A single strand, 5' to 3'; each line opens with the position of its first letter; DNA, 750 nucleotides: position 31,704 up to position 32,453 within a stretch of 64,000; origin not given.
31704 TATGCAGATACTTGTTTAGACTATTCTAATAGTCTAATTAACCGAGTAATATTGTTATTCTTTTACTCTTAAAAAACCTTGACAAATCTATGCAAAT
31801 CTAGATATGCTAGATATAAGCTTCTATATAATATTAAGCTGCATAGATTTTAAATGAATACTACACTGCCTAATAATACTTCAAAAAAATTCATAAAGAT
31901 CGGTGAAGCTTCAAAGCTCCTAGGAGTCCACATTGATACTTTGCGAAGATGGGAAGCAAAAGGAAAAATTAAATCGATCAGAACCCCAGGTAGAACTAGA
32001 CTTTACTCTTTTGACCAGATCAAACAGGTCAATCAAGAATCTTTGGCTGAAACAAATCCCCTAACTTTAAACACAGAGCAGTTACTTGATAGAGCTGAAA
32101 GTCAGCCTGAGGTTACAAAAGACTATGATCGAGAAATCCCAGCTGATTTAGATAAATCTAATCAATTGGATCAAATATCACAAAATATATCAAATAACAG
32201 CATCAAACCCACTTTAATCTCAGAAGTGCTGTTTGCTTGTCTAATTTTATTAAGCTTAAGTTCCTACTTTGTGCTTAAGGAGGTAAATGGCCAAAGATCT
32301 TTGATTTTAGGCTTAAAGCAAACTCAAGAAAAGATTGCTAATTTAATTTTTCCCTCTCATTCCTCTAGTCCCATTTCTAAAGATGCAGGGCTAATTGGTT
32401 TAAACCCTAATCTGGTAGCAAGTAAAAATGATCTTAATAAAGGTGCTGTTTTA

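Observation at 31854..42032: Giant 3392-aa protein built like a membrane-tethered MerR-type transcription factor with a huge extracellular sensor/adhesin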

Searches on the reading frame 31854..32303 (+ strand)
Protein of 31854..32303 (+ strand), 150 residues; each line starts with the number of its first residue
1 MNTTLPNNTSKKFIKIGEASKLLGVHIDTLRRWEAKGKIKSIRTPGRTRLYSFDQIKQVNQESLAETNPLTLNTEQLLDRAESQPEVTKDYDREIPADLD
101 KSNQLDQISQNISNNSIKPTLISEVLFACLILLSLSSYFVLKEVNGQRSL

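Call 41: search_protein_representatives(protein=window:31854-32303:+)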
Query: 150 residues. Proteins with E-value up to 0.001 (for the whole library): 1916; up to 1e-10: 170; up to 1e-30: 1. The best 150 are listed.
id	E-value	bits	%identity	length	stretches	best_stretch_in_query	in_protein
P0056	9.5e-52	191.0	40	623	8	9-63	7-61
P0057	3.0e-29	118.1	54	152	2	6-84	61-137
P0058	2.4e-26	108.7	41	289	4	5-59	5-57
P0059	5.7e-26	107.6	66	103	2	12-58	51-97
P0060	8.4e-26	107.0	51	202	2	12-101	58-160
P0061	2.1e-25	105.7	48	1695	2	12-132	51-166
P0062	8.4e-24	100.5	59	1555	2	14-86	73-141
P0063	1.6e-23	99.6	50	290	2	8-60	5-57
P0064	3.9e-23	98.4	41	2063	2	3-136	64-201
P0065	7.5e-22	94.2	51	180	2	6-63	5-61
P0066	4.3e-21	91.8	55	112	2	12-61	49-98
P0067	8.9e-21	90.7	44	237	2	11-72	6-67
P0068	2.3e-18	82.9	55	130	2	14-59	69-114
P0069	2.5e-18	82.8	54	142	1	12-92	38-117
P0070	3.4e-18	82.4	58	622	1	12-85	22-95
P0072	1.0e-17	80.9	43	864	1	12-136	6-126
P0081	1.3e-16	77.2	46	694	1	1-100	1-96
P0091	1.4e-15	73.9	55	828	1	8-84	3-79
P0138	7.5e-13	65.1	58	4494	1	1-62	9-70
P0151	2.1e-12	63.6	44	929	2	10-62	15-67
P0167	6.7e-12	62.0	51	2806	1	2-72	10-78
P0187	1.5e-11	60.8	41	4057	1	7-132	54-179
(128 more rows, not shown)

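Call 44: list_cluster_members(proteins=[P0056, P0061, P0064, P0138, P0187, P0167, P0072, P0081, P0058, P0151])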
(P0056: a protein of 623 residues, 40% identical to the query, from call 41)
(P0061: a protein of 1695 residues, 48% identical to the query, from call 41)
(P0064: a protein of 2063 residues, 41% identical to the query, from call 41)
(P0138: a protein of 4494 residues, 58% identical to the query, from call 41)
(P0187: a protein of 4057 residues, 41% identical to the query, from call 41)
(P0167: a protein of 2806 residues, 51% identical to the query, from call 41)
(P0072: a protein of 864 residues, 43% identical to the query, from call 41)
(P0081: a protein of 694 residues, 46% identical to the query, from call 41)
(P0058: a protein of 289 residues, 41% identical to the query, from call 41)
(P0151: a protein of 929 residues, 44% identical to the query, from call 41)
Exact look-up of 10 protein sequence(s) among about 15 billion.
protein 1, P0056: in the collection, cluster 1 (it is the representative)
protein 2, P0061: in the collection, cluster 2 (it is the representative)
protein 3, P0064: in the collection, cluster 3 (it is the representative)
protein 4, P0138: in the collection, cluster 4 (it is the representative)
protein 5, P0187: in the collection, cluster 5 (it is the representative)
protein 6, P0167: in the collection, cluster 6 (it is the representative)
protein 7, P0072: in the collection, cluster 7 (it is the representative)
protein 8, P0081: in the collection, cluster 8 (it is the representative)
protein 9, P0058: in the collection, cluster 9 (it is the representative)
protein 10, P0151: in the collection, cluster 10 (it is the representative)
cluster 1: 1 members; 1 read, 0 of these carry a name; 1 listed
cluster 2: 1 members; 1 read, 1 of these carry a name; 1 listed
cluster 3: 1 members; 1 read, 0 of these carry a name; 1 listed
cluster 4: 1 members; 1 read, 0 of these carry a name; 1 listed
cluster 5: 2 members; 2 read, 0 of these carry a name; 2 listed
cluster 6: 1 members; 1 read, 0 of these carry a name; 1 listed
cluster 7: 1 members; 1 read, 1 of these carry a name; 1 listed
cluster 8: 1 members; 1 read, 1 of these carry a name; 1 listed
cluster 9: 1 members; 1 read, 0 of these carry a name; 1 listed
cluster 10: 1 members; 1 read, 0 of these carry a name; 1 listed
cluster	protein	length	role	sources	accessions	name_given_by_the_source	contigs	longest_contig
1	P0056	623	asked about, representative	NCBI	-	-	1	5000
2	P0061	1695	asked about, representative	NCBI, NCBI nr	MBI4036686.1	MerR family DNA-binding transcriptional regulator, partial [Candidatus Daviesbacteria ... | MerR family DNA-binding transcriptional regulator [Candidatus Daviesbacteria bacterium]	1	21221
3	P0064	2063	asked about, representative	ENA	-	-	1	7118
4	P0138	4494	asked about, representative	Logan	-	-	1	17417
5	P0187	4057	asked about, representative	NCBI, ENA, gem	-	-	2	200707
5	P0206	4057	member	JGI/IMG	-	-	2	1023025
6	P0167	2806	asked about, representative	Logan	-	-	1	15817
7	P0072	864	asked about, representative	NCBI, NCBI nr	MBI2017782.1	MerR family DNA-binding transcriptional regulator [Candidatus Daviesbacteria bacterium]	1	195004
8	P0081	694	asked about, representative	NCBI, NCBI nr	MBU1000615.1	MerR family DNA-binding transcriptional regulator, partial [Patescibacteria group ... | MerR family DNA-binding transcriptional regulator [Patescibacteria group bacterium]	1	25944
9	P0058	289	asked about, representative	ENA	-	-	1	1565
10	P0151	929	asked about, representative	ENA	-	-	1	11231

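Call 49: search_protein_families(library=pfam, alignment_id=A2, max_evalue=0.001)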
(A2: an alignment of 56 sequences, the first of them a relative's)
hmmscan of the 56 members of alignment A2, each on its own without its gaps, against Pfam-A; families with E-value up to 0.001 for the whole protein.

A. member 1, P0056 (623 aa): 49 families (the best 25 are shown)
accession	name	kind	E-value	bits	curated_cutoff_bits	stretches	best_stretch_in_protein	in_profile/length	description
PF00376.29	MerR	-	6.1e-83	272.8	28.2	8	64-100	1-38/38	MerR family regulatory protein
PF13411.12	MerR_1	-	2.7e-72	239.3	21.6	8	64-109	2-47/69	MerR HTH family regulatory protein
PF12728.13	HTH_17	-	5.9e-60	199.8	27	8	11-57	1-46/51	Helix-turn-helix domain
PF13384.12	HTH_23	-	1.1e-30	105.1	24.6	1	63-85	18-40/50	Homeodomain-like domain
PF13518.12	HTH_28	-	3.3e-26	91.5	25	0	177-200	14-37/52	Helix-turn-helix domain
PF02042.20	RWP-RK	-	3.3e-26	91.4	29.3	0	63-85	13-35/49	RWP-RK domain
PF13551.12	HTH_29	-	1.7e-25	89.3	28.1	0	63-85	12-35/64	Winged helix-turn helix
PF01381.28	HTH_3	-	1.8e-22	79.6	23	0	63-84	10-31/55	Helix-turn-helix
PF13542.12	HTH_Tnp_ISL3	-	3.8e-22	77.9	27.4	0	114-145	18-47/51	Helix-turn-helix domain of transposase family ISL3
PF08220.18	HTH_DeoR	-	1.4e-21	76.4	21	0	118-143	8-33/57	DeoR-like helix-turn-helix domain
PF01527.26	HTH_Tnp_1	-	3.5e-20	72.4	24.1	0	63-86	24-47/75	Transposase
PF02954.25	HTH_8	-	8.3e-20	70.7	22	0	65-81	21-37/42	Bacterial regulatory protein, Fis family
PF07453.19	NUMOD1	-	4e-18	65.5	22.8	0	124-142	16-34/37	NUMOD1 domain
PF13338.12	AbiEi_4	-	1.1e-17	64.2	25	0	57-88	7-38/49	Transcriptional regulator, AbiEi antitoxin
PF20432.4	Xre-like-HTH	-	9.5e-17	61.5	25.8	0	172-197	20-44/63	Antitoxin Xre-like helix-turn-helix domain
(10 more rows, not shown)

B. families by the number of members that match (of 56 scanned): 57 families (the first 25 are shown)
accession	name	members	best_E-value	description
PF00376.29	MerR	56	6.1e-83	MerR family regulatory protein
PF13411.12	MerR_1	56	2.7e-72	MerR HTH family regulatory protein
PF12728.13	HTH_17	56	5.9e-60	Helix-turn-helix domain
PF13518.12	HTH_28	38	3.3e-26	Helix-turn-helix domain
PF13384.12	HTH_23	33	1.1e-30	Homeodomain-like domain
PF13551.12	HTH_29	26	1.7e-25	Winged helix-turn helix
PF13542.12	HTH_Tnp_ISL3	26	3.8e-22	Helix-turn-helix domain of transposase family ISL3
PF08220.18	HTH_DeoR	25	1.4e-21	DeoR-like helix-turn-helix domain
PF02954.25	HTH_8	24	8.3e-20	Bacterial regulatory protein, Fis family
PF01527.26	HTH_Tnp_1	22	3.5e-20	Transposase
PF02042.20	RWP-RK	21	3.3e-26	RWP-RK domain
PF01381.28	HTH_3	21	1.8e-22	Helix-turn-helix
PF13338.12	AbiEi_4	16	1.1e-17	Transcriptional regulator, AbiEi antitoxin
PF20432.4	Xre-like-HTH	15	9.5e-17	Antitoxin Xre-like helix-turn-helix domain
PF13560.12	HTH_31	11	2.3e-15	Helix-turn-helix domain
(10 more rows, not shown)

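Call 52: search_solved_structures(query=window:31854-32303:+, max_evalue=0.01, show_alignments=3)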
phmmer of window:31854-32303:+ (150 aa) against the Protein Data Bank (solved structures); distinct sequences matched with E-value up to 0.01: 1.
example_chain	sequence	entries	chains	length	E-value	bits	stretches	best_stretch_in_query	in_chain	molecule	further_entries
2zhg_A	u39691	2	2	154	0.0029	21.1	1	11-66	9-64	Redox-sensitive transcriptional activator soxR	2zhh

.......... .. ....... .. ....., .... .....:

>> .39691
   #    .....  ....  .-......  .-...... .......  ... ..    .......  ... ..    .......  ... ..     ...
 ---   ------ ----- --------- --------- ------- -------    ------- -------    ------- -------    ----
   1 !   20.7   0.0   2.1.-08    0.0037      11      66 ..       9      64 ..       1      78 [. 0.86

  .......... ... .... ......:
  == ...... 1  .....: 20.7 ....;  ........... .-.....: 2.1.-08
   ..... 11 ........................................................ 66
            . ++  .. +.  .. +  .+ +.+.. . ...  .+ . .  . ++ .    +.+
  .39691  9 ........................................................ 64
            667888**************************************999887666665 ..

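Call 71: predict_structure(alignment_id=A3)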
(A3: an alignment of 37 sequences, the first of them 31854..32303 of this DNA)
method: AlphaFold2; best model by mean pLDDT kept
length: 150 residues; sequences in the alignment: 37
mean_pLDDT: 78.4   pTM: 0.41
mean pLDDT of the five models: 78.4, 77.7, 77.4, 76.8, 76.0
residues with pLDDT >= 90: 58; 70-90: 39; 50-70: 52; < 50: 1
segments of 3 or more residues with pLDDT < 50: none
pLDDT, mean of each block of 10 residues (from residue 1): 67 93 94 95 97 90 58 77 71 59 56 63 89 93 74
secondary structure, 60 per line:
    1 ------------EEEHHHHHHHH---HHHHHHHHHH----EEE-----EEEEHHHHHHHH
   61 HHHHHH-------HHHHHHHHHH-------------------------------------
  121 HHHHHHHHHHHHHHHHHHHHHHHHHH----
elements in order: E13-15 H16-23 H27-36 E41-43 E49-52 H53-66 H74-83 H121-146

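Call 73: fold_search(model_id=the predicted structure, library=pdb)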
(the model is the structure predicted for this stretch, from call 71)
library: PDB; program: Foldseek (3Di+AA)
matches with E <= 10: 703; with E <= 0.001: 0
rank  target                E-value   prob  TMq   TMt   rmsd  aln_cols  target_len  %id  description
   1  6ama_B                2.9e-03  1.00  0.31  0.79   1.4        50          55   28  Structure of S. coelicolor/S. venezuelae BldC-smeA-ssfA complex to 3.09 Angstrom (released 2018-03-28)
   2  6ama_P                3.1e-03  1.00  0.32  0.78   1.3        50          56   28  Structure of S. coelicolor/S. venezuelae BldC-smeA-ssfA complex to 3.09 Angstrom (released 2018-03-28)
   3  6amk_B                5.5e-03  1.00  0.31  0.84   1.2        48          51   29  Structure of Streptomyces venezuelae BldC-whiI opt complex (released 2018-03-28)
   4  6ama_H                5.5e-03  1.00  0.30  0.77   1.3        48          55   29  Structure of S. coelicolor/S. venezuelae BldC-smeA-ssfA complex to 3.09 Angstrom (released 2018-03-28)
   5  4r4e_B                5.9e-03  1.00  0.34  0.58  11.9        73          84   26  Structure of GlnR-DNA complex (released 2015-03-04)
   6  6ama_Y                6.2e-03  1.00  0.31  0.77   1.4        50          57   28  Structure of S. coelicolor/S. venezuelae BldC-smeA-ssfA complex to 3.09 Angstrom (released 2018-03-28)
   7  4r4e_A                6.7e-03  1.00  0.36  0.62  11.7        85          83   24  Structure of GlnR-DNA complex (released 2015-03-04)
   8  2zhg_A                6.7e-03  1.00  0.31  0.37  10.3        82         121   26  Crystal structure of SoxR in complex with DNA (released 2008-03-25)
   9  6amk_A                8.1e-03  1.00  0.30  0.79   1.4        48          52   29  Structure of Streptomyces venezuelae BldC-whiI opt complex (released 2018-03-28)
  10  6ama_A                8.6e-03  1.00  0.29  0.76   1.1        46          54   30  Structure of S. coelicolor/S. venezuelae BldC-smeA-ssfA complex to 3.09 Angstrom (released 2018-03-28)
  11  5c8e_G                9.2e-03  1.00  0.35  0.20  11.2        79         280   26  Crystal structure of Thermus thermophilus CarH bound to adenosylcobalamin and a 26-bp DNA segment (released 2015-09-30)
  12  5c8f                  1.0e-02  1.00  0.34  0.19   1.9        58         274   33  Crystal structure of light-exposed full-length Thermus thermophilus CarH bound to cobalamin (released 2015-09-30)
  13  5i44_B                1.0e-02  1.00  0.32  0.66   2.1        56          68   16  Structure of RacA-DNA complex; P21 form (released 2016-05-04)
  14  2zhh                  1.0e-02  1.00  0.32  0.40   9.0        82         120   26  Crystal structure of SoxR (released 2008-03-25)
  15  3d71_A                1.0e-02  0.99  0.33  0.19  21.1       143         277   17  Crystal structure of E253Q BMRR bound to 22 base pair promoter site (released 2008-08-26)
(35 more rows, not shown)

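Call 91: find_encoding_contigs(protein=P0072, flank=1500, max_places=2)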
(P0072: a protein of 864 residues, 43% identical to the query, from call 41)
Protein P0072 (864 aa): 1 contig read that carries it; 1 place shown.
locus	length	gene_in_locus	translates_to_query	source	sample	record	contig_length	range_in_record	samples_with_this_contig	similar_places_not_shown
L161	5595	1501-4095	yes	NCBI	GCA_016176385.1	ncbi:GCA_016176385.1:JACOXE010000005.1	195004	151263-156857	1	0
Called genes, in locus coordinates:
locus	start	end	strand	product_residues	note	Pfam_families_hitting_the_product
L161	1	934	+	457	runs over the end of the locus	PF00006:ATP-synt_ab, PF22919:ATP-synt_VA_C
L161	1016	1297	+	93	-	PF02823:ATP-synt_DE_N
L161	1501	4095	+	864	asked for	PF00376:MerR, PF13411:MerR_1 (weak)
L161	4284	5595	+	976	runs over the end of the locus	PF24681:Kelch_KLHDC2_KLHL20_DRC7, PF13964:Beta-prop_Calicin (weak), PF24681:Kelch_KLHDC2_KLHL20_DRC7 (weak), PF13415:Beta-prop_FBX42, PF13964:Beta-prop_Calicin (weak), PF24981:Beta-prop_ATRN-LZTR1 (weak), PF24681:Kelch_KLHDC2_KLHL20_DRC7, PF24981:Beta-prop_ATRN-LZTR1 (weak), +3 more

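Call 92: find_encoding_contigs(protein=P0138, flank=600, max_places=1)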
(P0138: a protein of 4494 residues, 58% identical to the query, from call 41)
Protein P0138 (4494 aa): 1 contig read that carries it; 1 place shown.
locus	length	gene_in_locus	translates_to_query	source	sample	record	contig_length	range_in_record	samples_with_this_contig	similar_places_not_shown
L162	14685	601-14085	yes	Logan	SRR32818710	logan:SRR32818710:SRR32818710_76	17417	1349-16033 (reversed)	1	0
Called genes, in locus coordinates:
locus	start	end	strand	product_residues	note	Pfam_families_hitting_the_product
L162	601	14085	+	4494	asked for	PF00376:MerR, PF13411:MerR_1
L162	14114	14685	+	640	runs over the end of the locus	?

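Call 93: find_encoding_contigs(protein=P0187, flank=600, max_places=1)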
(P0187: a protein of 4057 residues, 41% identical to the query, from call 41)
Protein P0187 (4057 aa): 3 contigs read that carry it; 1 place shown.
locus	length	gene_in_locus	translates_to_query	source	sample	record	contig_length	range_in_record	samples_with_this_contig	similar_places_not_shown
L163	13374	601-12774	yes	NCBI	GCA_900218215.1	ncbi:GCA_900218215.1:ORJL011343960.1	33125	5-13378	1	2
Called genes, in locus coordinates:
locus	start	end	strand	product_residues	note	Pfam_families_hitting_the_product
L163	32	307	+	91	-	PF02823:ATP-synt_DE_N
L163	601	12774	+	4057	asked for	PF00376:MerR, PF13411:MerR_1 (weak), PF13884:Peptidase_S74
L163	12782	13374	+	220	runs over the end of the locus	PF05635:23S_rRNA_IVP (weak)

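Call 94: find_encoding_contigs(protein=P0081, flank=600, max_places=1)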
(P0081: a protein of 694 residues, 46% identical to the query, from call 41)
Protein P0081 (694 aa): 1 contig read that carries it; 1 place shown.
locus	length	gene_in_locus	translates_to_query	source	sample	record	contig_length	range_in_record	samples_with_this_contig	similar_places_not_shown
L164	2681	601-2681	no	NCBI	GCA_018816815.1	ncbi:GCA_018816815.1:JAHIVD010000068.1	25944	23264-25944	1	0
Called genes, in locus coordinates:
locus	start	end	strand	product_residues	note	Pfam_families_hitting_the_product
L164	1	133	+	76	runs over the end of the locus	PF07927:HicA_toxin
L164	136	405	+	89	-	PF02823:ATP-synt_DE_N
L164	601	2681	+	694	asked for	PF00376:MerR, PF12728:HTH_17 (weak), PF13411:MerR_1 (weak), PF01095:Pectinesterase (faint)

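Call 95: find_encoding_contigs(protein=P0091, flank=600, max_places=1)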
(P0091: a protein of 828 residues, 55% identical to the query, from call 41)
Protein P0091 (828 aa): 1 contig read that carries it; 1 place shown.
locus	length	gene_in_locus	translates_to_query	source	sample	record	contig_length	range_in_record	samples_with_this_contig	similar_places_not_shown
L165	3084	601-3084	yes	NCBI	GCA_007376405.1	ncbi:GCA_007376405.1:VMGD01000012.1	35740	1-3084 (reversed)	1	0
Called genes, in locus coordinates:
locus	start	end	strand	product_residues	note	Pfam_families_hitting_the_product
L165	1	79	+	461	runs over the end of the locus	PF00006:ATP-synt_ab, PF22919:ATP-synt_VA_C (weak)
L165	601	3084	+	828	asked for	PF00376:MerR, PF12728:HTH_17 (weak), PF13411:MerR_1 (weak), PF14890:Intein_splicing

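Call 101: find_encoding_contigs(protein=P0061, flank=600, max_places=1)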
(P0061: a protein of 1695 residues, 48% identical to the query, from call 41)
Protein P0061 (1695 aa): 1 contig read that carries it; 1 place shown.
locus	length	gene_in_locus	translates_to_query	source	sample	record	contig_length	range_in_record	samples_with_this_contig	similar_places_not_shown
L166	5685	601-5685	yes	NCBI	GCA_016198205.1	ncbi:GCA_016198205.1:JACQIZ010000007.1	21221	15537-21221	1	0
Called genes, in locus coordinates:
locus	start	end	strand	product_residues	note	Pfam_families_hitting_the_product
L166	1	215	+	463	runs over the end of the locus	PF00006:ATP-synt_ab, PF22919:ATP-synt_VA_C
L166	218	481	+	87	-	PF02823:ATP-synt_DE_N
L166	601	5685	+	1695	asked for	PF00376:MerR, PF12728:HTH_17 (weak), PF13411:MerR_1, PF00376:MerR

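Call 102: find_encoding_contigs(protein=P0056, flank=1500, max_places=1)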
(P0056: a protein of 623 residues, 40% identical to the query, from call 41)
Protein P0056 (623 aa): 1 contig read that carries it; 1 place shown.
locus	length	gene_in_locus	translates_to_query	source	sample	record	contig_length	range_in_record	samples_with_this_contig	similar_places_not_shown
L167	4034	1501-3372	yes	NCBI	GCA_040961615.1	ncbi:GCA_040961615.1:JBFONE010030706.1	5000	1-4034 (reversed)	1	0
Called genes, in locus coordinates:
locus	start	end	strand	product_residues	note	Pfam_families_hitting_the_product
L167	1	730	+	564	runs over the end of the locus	?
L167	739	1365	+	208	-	PF05635:23S_rRNA_IVP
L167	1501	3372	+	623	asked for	PF00376:MerR, PF12728:HTH_17, PF13411:MerR_1 (weak), PF00376:MerR, PF13411:MerR_1, PF00376:MerR, PF00376:MerR, PF13411:MerR_1, +40 more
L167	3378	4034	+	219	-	?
